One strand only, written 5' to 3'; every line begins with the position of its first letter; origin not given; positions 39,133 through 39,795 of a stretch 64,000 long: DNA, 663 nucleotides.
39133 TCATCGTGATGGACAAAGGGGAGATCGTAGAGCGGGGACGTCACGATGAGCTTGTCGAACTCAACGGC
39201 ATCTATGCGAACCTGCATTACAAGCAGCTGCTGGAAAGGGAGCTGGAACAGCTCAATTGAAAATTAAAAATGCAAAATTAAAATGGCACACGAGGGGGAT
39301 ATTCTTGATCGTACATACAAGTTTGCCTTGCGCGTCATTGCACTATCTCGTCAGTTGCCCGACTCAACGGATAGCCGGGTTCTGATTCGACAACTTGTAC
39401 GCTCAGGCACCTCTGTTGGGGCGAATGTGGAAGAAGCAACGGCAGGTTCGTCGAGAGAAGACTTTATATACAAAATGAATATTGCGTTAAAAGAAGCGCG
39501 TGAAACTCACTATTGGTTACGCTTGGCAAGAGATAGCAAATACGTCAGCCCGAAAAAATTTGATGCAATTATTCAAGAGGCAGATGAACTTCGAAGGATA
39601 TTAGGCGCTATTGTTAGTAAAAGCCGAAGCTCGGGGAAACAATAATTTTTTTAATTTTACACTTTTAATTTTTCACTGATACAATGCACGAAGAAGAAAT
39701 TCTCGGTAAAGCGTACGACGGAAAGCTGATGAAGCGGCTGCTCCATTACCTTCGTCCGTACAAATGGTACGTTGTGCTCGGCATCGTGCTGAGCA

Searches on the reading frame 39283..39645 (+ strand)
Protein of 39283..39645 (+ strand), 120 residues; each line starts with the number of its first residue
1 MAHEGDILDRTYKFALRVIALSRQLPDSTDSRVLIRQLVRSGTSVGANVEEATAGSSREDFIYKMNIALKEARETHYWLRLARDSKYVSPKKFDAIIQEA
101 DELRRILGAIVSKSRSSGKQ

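Call 11: search_protein_families(library=pfam, proteins=[window:39283-39645:+])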
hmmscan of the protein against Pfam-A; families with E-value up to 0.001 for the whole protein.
window:39283-39645:+ (120 aa): 1 family
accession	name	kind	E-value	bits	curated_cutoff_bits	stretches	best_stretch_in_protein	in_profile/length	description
PF05635.17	23S_rRNA_IVP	-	6e-26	91.2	33.8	1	6-108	4-105/106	23S rRNA-intervening sequence protein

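Call 12: search_protein_families(library=ncbifam, proteins=[window:39283-39645:+])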
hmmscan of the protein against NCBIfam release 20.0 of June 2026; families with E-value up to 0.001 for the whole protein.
window:39283-39645:+ (120 aa): 4 families
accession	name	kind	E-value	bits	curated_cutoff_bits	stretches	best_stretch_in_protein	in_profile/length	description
TIGR02436.1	TIGR02436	subfamily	2e-30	105.2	24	1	8-113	2-107/109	four helix bundle protein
NF008911.0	PRK12275.1-2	subfamily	3.5e-09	37.2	137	1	7-114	9-115/118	hypothetical protein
NF008912.0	PRK12275.1-6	subfamily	2.4e-08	34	124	1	10-117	11-114/117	hypothetical protein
NF033474.1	DivGenRetAVD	equivalog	9.9e-06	25.8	80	1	7-109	3-101/104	diversity-generating retroelement protein Avd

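Call 18: find_encoding_contigs(protein=window:39283-39645:+, flank=10000, max_places=10)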
Protein window:39283-39645:+ (120 aa): 22 contigs read that carry it; 10 places shown.
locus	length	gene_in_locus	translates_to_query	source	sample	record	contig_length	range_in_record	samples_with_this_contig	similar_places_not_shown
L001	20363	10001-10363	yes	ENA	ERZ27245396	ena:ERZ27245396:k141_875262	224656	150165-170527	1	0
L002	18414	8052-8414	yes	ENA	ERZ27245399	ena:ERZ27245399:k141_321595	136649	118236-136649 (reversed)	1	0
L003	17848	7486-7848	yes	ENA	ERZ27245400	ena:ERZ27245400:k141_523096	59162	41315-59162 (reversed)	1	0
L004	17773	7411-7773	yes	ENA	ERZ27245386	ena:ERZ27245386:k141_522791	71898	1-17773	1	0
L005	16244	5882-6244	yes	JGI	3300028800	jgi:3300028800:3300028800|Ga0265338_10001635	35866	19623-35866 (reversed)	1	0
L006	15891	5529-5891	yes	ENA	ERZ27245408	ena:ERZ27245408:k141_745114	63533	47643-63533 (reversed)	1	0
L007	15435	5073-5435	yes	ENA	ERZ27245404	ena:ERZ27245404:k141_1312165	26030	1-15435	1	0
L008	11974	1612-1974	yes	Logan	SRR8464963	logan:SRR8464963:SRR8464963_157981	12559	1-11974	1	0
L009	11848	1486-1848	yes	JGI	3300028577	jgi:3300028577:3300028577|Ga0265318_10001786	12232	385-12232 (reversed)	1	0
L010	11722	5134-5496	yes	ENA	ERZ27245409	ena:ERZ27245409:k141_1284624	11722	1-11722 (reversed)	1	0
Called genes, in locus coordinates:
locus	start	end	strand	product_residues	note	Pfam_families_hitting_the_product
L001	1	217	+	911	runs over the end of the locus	PF08471:Ribonuc_red_2_N, PF02867:Ribonuc_red_lgC, PF12637:TSCPD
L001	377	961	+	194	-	PF00475:IGPD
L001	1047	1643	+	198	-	PF00117:GATase, PF07722:Peptidase_C26 (faint)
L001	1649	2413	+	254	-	PF00977:His_biosynth, PF01207:Dus (faint)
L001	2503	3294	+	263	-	PF00977:His_biosynth, PF05690:ThiG (faint), PF02581:TMP-TENI (faint), PF01207:Dus (faint), PF03060:NMO (faint)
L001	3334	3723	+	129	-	PF01502:PRA-CH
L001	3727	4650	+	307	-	PF00294:PfkB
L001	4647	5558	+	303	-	PF01370:Epimerase, PF02719:Polysacc_synt_2, PF04321:RmlD_sub_bind, PF16363:GDP_Man_Dehyd, PF07993:NAD_binding_4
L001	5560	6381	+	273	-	PF23226:Exo_endo_phos_PGAP2IP (weak)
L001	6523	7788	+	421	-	PF02403:Seryl_tRNA_N, PF00587:tRNA-synt_2b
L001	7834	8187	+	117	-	PF05635:23S_rRNA_IVP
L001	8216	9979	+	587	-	PF00664:ABC_membrane, PF00005:ABC_tran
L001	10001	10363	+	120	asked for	PF05635:23S_rRNA_IVP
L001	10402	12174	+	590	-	PF00664:ABC_membrane, PF02463:SMC_N (weak), PF00005:ABC_tran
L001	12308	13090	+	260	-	PF13020:NOV_C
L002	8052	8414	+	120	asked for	PF05635:23S_rRNA_IVP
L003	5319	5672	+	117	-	PF05635:23S_rRNA_IVP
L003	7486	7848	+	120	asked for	PF05635:23S_rRNA_IVP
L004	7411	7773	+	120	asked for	PF05635:23S_rRNA_IVP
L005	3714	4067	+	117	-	PF05635:23S_rRNA_IVP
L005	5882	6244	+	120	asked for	PF05635:23S_rRNA_IVP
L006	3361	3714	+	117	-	PF05635:23S_rRNA_IVP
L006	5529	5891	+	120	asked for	PF05635:23S_rRNA_IVP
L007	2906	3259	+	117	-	PF05635:23S_rRNA_IVP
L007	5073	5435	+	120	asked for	PF05635:23S_rRNA_IVP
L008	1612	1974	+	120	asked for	PF05635:23S_rRNA_IVP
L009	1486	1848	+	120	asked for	PF05635:23S_rRNA_IVP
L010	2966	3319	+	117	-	PF05635:23S_rRNA_IVP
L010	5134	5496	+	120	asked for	PF05635:23S_rRNA_IVP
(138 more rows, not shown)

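Call 53: find_homologous_proteins(query=window:39283-39645:+, max_evalue=1e-10)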
Query window:39283-39645:+ (120 aa): 5647 proteins with E <= 1e-10 among 5684 candidates; the best 120 are listed.
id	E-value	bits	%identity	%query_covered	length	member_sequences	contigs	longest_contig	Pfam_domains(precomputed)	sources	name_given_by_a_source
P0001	4.8e-69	247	99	100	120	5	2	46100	PF05635.18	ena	-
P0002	4.3e-61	222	88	100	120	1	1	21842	PF05635.18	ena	-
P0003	2.5e-59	216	87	100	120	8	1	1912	PF05635.18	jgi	jgi:four helix bundle protein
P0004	6.6e-59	215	84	100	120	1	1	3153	PF05635.18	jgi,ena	jgi:TIGR02436 family protein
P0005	2.5e-52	193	76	100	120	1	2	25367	PF05635.18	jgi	jgi:four helix bundle protein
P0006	3.3e-51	190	75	100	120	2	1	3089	PF05635.18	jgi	jgi:four helix bundle protein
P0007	3.6e-51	190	75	100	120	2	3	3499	PF05635.18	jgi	jgi:four helix bundle protein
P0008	2.0e-50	187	75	100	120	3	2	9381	PF05635.18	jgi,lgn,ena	-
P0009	1.3e-45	172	70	100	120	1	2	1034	PF05635.18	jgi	jgi:four helix bundle protein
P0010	3.2e-45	171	70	100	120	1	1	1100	PF05635.18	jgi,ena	-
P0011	6.2e-44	166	68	100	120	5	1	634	PF05635.18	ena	-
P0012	3.3e-39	151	61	95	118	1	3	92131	PF05635.18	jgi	-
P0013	9.0e-39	150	60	96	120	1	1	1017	PF05635.18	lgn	-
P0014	1.3e-38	149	62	96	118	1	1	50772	PF05635.18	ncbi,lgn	-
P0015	1.5e-38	149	62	96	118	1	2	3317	PF05635.18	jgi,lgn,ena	-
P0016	4.3e-38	148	62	97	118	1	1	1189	PF05635.18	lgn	-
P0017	2.8e-37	145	60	95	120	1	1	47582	PF05635.18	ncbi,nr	ncbi:MAG: four helix bundle protein [Ignavibacteriales bacterium]|nr:four helix bundle protein [Igna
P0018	3.0e-37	145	61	95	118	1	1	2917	PF05635.18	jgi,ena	-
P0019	5.4e-37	144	61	91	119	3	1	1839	PF05635.18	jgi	-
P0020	1.2e-36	143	62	93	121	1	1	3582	PF05635.18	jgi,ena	-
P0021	1.4e-36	143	59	96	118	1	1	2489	PF05635.18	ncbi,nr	ncbi:MAG: four helix bundle protein [Ignavibacteriales bacterium]|nr:four helix bundle protein [Igna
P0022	1.5e-36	143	59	93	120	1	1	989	PF05635.18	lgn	-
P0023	1.7e-36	142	63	92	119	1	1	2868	PF05635.18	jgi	jgi:four helix bundle protein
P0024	2.1e-36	142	62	96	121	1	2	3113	PF05635.18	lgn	-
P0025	3.5e-36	142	61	91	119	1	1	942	PF05635.18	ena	-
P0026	3.8e-36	141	58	96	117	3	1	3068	PF05635.18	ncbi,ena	ncbi:MAG: four helix bundle protein [Bacteroidota bacterium]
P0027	4.5e-36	141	62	91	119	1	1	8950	PF05635.18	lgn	-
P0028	4.6e-36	141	62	98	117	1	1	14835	PF05635.18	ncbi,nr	ncbi:MAG: four helix bundle protein [Bacteroidota bacterium]|nr:four helix bundle protein [Bacteroid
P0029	5.0e-36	141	61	91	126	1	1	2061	PF05635.18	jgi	-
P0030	5.4e-36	141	61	91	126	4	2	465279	PF05635.18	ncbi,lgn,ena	-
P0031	5.4e-36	141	62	92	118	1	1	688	PF05635.18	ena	-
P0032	7.7e-36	140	61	95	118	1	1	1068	PF05635.18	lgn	-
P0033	8.2e-36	140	61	91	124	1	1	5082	PF05635.18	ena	-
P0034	8.3e-36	140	59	95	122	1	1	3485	PF05635.18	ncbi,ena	-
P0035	1.0e-35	140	57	96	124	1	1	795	PF05635.18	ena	-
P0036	1.1e-35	140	62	88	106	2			PF05635.18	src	-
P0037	1.5e-35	139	59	95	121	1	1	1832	PF05635.18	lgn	-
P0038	1.6e-35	139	59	92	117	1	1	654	PF05635.18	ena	-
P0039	1.6e-35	139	61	96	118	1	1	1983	PF05635.18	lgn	-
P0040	1.6e-35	139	62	96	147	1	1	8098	PF05635.18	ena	-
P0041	1.9e-35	139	59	95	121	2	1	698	PF05635.18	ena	-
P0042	2.8e-35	139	58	93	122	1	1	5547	PF05635.18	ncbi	-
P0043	3.1e-35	138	59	96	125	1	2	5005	PF05635.18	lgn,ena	-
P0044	3.1e-35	138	58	98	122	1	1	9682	PF05635.18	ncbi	-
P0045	3.5e-35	138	61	91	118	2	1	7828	PF05635.18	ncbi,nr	ncbi:MAG TPA: four helix bundle protein [Bacteroidota bacterium]|nr:four helix bundle protein [Bacte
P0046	3.6e-35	138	63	93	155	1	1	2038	PF05635.18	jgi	jgi:four helix bundle protein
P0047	4.1e-35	138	63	93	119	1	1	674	PF05635.18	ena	-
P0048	5.1e-35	138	56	96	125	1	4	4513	PF05635.18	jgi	jgi:four helix bundle protein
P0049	5.6e-35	138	58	95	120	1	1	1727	PF05635.18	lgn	-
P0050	6.3e-35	137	57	96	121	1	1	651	PF05635.18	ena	-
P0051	7.1e-35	137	59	98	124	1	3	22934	PF22296.3,PF05635.18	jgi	-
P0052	7.2e-35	137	58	95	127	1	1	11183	PF05635.18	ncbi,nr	ncbi:MAG: four helix bundle protein [Bacteroidetes bacterium]|nr:MAG: four helix bundle protein [Bac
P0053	8.0e-35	137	59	92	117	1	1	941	PF05635.18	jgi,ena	-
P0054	8.8e-35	137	58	91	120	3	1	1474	PF05635.18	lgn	-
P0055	1.0e-34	137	59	89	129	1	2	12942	PF05635.18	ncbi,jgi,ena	-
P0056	1.1e-34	137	57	95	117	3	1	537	PF05635.18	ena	-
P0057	1.1e-34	137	59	95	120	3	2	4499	PF05635.18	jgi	jgi:four helix bundle protein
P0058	1.5e-34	136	58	93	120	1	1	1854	PF05635.18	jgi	jgi:four helix bundle protein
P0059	1.8e-34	136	58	95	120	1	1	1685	PF05635.18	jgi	jgi:four helix bundle protein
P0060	2.1e-34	136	56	95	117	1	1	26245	PF05635.18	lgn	-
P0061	2.5e-34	136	56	95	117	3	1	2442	PF05635.18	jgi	jgi:four helix bundle protein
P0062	2.6e-34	135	56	95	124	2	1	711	PF22296.3,PF05635.18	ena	-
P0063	2.9e-34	135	54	95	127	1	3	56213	PF05635.18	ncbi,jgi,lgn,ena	-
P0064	3.2e-34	135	55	95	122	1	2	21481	PF05635.18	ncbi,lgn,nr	ncbi:MAG: four helix bundle protein [Ignavibacteriae bacterium]|nr:four helix bundle protein [Ignavi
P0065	3.2e-34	135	57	98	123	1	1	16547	PF05635.18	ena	-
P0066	4.1e-34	135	59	95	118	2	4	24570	PF05635.18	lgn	-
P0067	4.8e-34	135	58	96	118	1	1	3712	PF05635.18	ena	-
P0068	5.0e-34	135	59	95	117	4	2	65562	PF05635.18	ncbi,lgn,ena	-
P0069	5.3e-34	134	59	95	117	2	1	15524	PF05635.18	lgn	-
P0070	5.3e-34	134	57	96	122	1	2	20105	PF05635.18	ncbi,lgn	-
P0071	5.6e-34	134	56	98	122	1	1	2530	PF05635.18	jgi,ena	-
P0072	5.6e-34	134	56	95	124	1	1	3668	PF05635.18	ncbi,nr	ncbi:MAG: four helix bundle protein [Ignavibacteriae bacterium]|nr:four helix bundle protein [Ignavi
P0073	6.3e-34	134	55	95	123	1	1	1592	PF05635.18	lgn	-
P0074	6.4e-34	134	57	96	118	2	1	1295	PF05635.18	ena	-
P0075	7.4e-34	134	56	96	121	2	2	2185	PF05635.18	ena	-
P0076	8.1e-34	134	58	96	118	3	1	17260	PF05635.18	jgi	jgi:four helix bundle protein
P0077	8.1e-34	134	57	96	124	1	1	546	PF05635.18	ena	-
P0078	8.1e-34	134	55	95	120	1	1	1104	PF05635.18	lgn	-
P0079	8.2e-34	134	57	96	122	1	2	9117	PF05635.18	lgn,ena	-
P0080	9.1e-34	134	55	95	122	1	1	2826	PF05635.18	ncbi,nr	ncbi:MAG: four helix bundle protein [Ignavibacteriales bacterium]|nr:four helix bundle protein [Igna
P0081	9.2e-34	134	59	95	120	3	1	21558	PF05635.18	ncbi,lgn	-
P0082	9.7e-34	134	60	89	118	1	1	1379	PF05635.18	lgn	-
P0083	1.0e-33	134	56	94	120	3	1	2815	PF05635.18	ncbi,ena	-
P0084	1.0e-33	134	57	93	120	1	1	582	PF05635.18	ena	-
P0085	1.1e-33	134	56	95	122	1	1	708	PF05635.18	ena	-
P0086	1.1e-33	133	55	93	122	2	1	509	PF05635.18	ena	-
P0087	1.1e-33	133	55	94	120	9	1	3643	PF05635.18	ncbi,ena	-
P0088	1.2e-33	133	59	91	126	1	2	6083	PF05635.18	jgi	jgi:four helix bundle protein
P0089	1.2e-33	133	54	95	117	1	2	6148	PF05635.18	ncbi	ncbi:MAG: four helix bundle protein [Bacteroidota bacterium]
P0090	1.2e-33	133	59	94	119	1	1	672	PF22296.3,PF05635.18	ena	-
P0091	1.2e-33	133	57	96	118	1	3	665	PF05635.18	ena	-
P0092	1.2e-33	133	57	96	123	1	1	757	PF05635.18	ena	-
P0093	1.2e-33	133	57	91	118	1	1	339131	PF22296.3,PF05635.18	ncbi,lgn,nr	ncbi:MAG: four helix bundle protein [Ignavibacteriae bacterium]|nr:four helix bundle protein [Ignavi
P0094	1.3e-33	133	55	92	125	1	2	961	PF05635.18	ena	-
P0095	1.4e-33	133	54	96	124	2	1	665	PF05635.18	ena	-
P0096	1.5e-33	133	58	95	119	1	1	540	PF05635.18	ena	-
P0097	2.0e-33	133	57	95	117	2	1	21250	PF05635.18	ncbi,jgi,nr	ncbi:MAG TPA: four helix bundle protein [Bacteroidota bacterium]|jgi:four helix bundle protein|nr:fo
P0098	2.2e-33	132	55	95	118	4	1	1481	PF05635.18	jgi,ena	-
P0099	2.2e-33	132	59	92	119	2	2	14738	PF05635.18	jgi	jgi:four helix bundle protein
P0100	2.2e-33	132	59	98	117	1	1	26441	PF05635.18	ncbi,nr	ncbi:MAG: four helix bundle protein [Bacteroidota bacterium]|nr:four helix bundle protein [Bacteroid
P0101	2.3e-33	132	54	95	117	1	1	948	PF05635.18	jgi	jgi:four helix bundle protein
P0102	2.4e-33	132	58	91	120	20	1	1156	PF05635.18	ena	-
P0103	3.4e-33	132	54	95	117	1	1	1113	PF05635.18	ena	-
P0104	3.5e-33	132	56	100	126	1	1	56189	PF05635.18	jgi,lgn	jgi:four helix bundle protein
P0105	3.6e-33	132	54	95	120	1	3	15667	PF05635.18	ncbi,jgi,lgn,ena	-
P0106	3.9e-33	132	55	98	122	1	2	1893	PF05635.18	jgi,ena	-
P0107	3.9e-33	132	57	97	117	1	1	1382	PF22296.3,PF05635.18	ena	-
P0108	4.1e-33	132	54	91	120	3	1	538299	PF05635.18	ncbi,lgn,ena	-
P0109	4.8e-33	131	80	63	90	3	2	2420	PF05635.18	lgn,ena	-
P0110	5.0e-33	131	56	95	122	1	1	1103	PF05635.18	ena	-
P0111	5.6e-33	131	54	92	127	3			PF05635.18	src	-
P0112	5.8e-33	131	57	96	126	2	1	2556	PF05635.18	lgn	-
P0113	6.0e-33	131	61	96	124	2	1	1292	PF05635.18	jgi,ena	jgi:four helix bundle protein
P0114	6.2e-33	131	58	90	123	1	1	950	PF05635.18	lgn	-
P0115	6.3e-33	131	54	95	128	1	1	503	PF05635.18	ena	-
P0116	6.6e-33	131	56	95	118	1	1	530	PF05635.18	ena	-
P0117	6.7e-33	131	57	94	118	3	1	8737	PF05635.18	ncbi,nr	ncbi:MAG: four helix bundle protein [Ignavibacteriales bacterium]|nr:four helix bundle protein [Igna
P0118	7.1e-33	131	55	96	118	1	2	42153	PF05635.18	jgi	jgi:four helix bundle protein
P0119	7.3e-33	131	55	95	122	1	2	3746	PF05635.18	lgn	-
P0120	7.5e-33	131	55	98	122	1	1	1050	PF05635.18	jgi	-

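Call 54: find_encoding_contigs(protein=P0002, flank=3000, max_places=3)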
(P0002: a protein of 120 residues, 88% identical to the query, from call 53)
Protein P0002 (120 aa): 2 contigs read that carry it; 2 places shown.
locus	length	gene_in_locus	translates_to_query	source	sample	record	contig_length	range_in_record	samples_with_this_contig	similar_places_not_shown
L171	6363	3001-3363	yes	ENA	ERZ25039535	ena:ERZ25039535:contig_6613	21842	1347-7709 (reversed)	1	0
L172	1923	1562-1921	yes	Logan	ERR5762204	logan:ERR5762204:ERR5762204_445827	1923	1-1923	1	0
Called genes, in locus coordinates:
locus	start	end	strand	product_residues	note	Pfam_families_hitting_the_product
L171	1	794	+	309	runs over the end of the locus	PF00587:tRNA-synt_2b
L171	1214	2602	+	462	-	PF00664:ABC_membrane, PF00005:ABC_tran (weak)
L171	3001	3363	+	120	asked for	PF05635:23S_rRNA_IVP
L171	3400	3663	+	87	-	-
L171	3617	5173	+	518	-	PF00664:ABC_membrane, PF02463:SMC_N (faint), PF00005:ABC_tran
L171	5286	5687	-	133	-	PF01850:PIN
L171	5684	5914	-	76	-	PF04014:MazE_antitoxin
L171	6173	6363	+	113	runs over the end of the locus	PF00316:FBPase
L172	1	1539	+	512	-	?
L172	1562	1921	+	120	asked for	PF05635:23S_rRNA_IVP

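Call 55: find_encoding_contigs(protein=P0005, flank=3000, max_places=3)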
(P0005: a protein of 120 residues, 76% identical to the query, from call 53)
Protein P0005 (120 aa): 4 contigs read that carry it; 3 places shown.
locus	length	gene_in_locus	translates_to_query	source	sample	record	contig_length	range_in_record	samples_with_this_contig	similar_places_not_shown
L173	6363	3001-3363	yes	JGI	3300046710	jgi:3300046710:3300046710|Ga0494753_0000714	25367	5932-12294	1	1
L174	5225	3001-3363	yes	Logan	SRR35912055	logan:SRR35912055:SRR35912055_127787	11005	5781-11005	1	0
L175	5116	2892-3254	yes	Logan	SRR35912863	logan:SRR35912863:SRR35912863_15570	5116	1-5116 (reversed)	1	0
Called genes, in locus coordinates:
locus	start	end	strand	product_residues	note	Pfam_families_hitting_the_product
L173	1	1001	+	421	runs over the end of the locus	PF02403:Seryl_tRNA_N, PF00587:tRNA-synt_2b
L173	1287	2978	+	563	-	PF00664:ABC_membrane, PF00005:ABC_tran, PF02463:SMC_N (faint)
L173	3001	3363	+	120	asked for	PF05635:23S_rRNA_IVP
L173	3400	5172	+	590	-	PF00664:ABC_membrane, PF02463:SMC_N (faint), PF00005:ABC_tran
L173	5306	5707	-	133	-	PF01850:PIN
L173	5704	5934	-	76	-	PF04014:MazE_antitoxin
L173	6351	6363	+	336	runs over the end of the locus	PF00316:FBPase, PF18913:FBPase_C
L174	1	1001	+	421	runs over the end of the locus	PF02403:Seryl_tRNA_N, PF00587:tRNA-synt_2b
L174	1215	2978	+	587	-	PF00664:ABC_membrane, PF00005:ABC_tran, PF02463:SMC_N (faint)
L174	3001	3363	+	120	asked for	PF05635:23S_rRNA_IVP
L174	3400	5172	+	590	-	PF00664:ABC_membrane, PF02463:SMC_N (faint), PF00005:ABC_tran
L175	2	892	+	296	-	?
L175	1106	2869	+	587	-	PF00664:ABC_membrane, PF00005:ABC_tran, PF02463:SMC_N (faint)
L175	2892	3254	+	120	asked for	PF05635:23S_rRNA_IVP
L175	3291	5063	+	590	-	PF00664:ABC_membrane, PF02463:SMC_N (faint), PF00005:ABC_tran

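Call 56: find_encoding_contigs(protein=P0012, flank=3000, max_places=3)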
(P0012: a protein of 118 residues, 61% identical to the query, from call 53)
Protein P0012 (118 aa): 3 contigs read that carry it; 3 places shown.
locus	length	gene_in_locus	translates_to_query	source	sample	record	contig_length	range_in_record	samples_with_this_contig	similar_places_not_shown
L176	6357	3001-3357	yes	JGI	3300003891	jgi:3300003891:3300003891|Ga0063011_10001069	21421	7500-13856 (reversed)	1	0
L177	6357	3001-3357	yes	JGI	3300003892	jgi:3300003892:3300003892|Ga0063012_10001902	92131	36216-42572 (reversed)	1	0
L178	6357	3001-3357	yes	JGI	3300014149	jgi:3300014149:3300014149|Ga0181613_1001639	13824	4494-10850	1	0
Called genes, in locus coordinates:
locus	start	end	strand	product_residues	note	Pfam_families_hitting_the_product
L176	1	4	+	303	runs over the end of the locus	PF01073:3Beta_HSD, PF01370:Epimerase, PF02719:Polysacc_synt_2, PF04321:RmlD_sub_bind, PF07993:NAD_binding_4 (faint), PF13460:NAD_binding_10 (weak), PF16363:GDP_Man_Dehyd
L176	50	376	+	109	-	-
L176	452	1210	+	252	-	-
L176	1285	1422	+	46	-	-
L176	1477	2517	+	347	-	-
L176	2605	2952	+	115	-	-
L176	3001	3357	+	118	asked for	PF05635:23S_rRNA_IVP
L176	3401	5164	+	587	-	-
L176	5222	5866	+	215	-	-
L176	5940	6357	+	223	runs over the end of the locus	-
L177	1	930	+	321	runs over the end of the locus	-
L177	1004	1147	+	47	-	-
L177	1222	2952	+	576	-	-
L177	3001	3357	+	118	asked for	PF05635:23S_rRNA_IVP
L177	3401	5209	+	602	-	PF00664:ABC_membrane, PF00005:ABC_tran, PF02463:SMC_N (weak)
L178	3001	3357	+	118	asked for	PF05635:23S_rRNA_IVP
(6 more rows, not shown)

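Call 57: find_encoding_contigs(protein=P0014, flank=3000, max_places=3)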
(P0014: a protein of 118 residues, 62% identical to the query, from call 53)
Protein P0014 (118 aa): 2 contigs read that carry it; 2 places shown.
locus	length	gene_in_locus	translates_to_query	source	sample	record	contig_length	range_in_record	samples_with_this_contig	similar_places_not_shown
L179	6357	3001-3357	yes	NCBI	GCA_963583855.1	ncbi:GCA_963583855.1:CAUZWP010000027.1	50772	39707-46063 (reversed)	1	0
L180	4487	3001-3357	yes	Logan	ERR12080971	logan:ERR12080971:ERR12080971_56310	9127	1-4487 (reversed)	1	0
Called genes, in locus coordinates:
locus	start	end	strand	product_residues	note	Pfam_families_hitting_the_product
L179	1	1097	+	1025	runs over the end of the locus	PF00873:ACR_tran, PF03176:MMPL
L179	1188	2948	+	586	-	PF00664:ABC_membrane, PF02463:SMC_N (faint), PF00005:ABC_tran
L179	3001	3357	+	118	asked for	PF05635:23S_rRNA_IVP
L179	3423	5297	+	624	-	PF00664:ABC_membrane, PF02463:SMC_N (faint), PF00005:ABC_tran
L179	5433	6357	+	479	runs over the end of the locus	PF13598:DUF4139 (weak)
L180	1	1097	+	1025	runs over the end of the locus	PF00873:ACR_tran, PF03176:MMPL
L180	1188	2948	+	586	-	PF00664:ABC_membrane, PF02463:SMC_N (faint), PF00005:ABC_tran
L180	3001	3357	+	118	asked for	PF05635:23S_rRNA_IVP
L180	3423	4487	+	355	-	?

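Call 58: find_encoding_contigs(protein=P0030, flank=3000, max_places=3)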
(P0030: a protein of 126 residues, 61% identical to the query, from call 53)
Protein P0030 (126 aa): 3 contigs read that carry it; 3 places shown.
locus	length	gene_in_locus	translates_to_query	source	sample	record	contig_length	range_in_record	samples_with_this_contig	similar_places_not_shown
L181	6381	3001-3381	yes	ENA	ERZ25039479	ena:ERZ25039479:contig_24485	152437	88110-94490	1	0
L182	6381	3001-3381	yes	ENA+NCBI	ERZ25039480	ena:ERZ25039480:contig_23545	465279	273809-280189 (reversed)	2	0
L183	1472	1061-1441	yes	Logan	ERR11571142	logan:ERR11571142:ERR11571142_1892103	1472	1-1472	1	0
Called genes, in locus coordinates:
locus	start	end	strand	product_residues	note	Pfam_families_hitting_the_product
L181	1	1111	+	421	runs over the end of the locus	PF02403:Seryl_tRNA_N, PF00587:tRNA-synt_2b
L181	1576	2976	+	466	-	PF00664:ABC_membrane, PF00005:ABC_tran, PF02463:SMC_N (faint)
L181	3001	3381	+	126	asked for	PF05635:23S_rRNA_IVP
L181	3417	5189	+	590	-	PF00664:ABC_membrane, PF02463:SMC_N (faint), PF00005:ABC_tran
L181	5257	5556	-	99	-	PF13391:HNH_2 (weak)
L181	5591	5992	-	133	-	PF01850:PIN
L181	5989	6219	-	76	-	PF04014:MazE_antitoxin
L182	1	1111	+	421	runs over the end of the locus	PF02403:Seryl_tRNA_N, PF00587:tRNA-synt_2b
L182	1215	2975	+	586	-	PF00664:ABC_membrane, PF00005:ABC_tran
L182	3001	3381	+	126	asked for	PF05635:23S_rRNA_IVP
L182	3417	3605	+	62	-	-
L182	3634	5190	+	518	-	PF00664:ABC_membrane, PF02463:SMC_N (faint), PF00005:ABC_tran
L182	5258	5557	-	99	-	PF13391:HNH_2 (weak)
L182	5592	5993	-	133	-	PF01850:PIN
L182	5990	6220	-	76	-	PF04014:MazE_antitoxin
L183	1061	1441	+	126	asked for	PF05635:23S_rRNA_IVP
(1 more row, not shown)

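Call 86: search_solved_structures(query=window:39283-39642:+, max_evalue=0.01)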
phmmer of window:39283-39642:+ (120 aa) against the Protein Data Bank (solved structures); distinct sequences matched with E-value up to 0.01: 1.
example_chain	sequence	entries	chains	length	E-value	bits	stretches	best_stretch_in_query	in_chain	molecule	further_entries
2rld_A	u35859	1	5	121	5.7e-24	87.7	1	7-115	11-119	Uncharacterized protein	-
